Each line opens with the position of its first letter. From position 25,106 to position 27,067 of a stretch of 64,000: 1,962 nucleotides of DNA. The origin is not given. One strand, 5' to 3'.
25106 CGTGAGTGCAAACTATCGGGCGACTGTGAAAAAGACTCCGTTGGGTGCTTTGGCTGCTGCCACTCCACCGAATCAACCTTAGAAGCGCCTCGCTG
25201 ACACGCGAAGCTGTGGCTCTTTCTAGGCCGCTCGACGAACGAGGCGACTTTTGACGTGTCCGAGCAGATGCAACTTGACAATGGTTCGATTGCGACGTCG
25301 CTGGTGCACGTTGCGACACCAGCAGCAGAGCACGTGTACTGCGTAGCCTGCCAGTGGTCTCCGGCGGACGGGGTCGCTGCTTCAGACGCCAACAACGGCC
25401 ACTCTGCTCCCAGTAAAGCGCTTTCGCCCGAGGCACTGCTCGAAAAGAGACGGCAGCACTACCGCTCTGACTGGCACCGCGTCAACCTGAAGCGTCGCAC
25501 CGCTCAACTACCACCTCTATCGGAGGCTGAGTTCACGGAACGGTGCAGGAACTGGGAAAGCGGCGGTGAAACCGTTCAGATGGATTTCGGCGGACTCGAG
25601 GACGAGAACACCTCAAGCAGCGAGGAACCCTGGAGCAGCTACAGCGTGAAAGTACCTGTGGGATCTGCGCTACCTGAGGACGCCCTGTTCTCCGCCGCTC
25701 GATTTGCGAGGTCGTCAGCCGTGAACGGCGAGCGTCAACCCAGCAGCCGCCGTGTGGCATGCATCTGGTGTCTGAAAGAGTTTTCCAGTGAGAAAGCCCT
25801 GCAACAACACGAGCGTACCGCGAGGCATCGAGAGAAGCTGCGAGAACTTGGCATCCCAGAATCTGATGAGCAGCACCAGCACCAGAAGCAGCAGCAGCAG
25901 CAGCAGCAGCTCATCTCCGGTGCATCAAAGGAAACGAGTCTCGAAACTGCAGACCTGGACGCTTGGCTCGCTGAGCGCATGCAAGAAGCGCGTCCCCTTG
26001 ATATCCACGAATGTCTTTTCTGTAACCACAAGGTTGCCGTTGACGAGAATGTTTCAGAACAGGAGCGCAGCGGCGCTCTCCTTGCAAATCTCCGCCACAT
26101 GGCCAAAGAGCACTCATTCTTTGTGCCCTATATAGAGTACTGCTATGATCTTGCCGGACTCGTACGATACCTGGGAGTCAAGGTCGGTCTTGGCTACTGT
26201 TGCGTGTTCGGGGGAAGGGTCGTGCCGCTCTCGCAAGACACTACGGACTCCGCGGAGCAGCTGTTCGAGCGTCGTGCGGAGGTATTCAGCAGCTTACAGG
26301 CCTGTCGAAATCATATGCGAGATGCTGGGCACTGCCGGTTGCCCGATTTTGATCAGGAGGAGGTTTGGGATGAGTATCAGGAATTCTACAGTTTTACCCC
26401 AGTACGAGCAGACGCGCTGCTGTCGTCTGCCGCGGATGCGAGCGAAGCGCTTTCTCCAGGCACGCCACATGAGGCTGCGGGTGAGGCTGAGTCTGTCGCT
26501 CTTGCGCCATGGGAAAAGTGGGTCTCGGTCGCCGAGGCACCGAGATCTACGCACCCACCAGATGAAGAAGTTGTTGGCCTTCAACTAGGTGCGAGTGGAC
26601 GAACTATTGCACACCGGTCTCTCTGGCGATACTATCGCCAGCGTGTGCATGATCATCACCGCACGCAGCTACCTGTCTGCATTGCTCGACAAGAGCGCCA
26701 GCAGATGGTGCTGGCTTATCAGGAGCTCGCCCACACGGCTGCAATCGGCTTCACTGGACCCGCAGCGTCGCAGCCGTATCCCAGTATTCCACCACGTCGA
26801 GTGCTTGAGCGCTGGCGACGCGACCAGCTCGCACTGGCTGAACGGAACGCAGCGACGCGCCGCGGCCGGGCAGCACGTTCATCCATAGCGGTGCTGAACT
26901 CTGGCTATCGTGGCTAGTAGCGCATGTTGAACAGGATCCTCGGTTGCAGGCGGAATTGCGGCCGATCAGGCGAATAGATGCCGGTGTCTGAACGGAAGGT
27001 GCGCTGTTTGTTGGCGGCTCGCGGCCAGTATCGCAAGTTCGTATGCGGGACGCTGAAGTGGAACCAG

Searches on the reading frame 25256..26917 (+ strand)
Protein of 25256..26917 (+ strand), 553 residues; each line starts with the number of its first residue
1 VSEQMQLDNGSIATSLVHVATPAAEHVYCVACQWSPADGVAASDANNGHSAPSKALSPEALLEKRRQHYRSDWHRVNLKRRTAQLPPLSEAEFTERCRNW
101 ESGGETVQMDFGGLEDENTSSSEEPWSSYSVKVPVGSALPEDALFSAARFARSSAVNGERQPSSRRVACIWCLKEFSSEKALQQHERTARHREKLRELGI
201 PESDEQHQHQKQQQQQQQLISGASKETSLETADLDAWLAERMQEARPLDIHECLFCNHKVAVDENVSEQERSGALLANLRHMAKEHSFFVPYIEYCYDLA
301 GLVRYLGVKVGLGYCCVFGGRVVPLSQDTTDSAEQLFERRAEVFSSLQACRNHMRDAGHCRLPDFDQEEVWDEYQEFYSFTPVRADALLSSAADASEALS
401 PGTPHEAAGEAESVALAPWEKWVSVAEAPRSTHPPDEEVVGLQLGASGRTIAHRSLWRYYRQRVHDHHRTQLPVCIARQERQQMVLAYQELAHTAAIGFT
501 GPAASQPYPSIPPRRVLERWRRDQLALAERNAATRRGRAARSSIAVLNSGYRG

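Call 56: search_protein_families(library=pfam, proteins=[window:25256-26917:+], max_evalue=0.01)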
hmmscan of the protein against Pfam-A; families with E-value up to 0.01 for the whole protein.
window:25256-26917:+ (553 aa): 3 families
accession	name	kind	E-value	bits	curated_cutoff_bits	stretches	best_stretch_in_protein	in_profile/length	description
PF12756.13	zf-C2H2_2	-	2e-21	76.5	26.9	2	252-318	1-55/100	C2H2 type zinc-finger (2 copies)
PF13912.12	zf-C2H2_6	-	0.001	19.4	25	0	169-193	4-26/27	C2H2-type zinc finger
PF12171.14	zf-C2H2_jaz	-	0.0023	18.5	22.6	1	169-192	4-27/27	Zinc-finger double-stranded RNA-binding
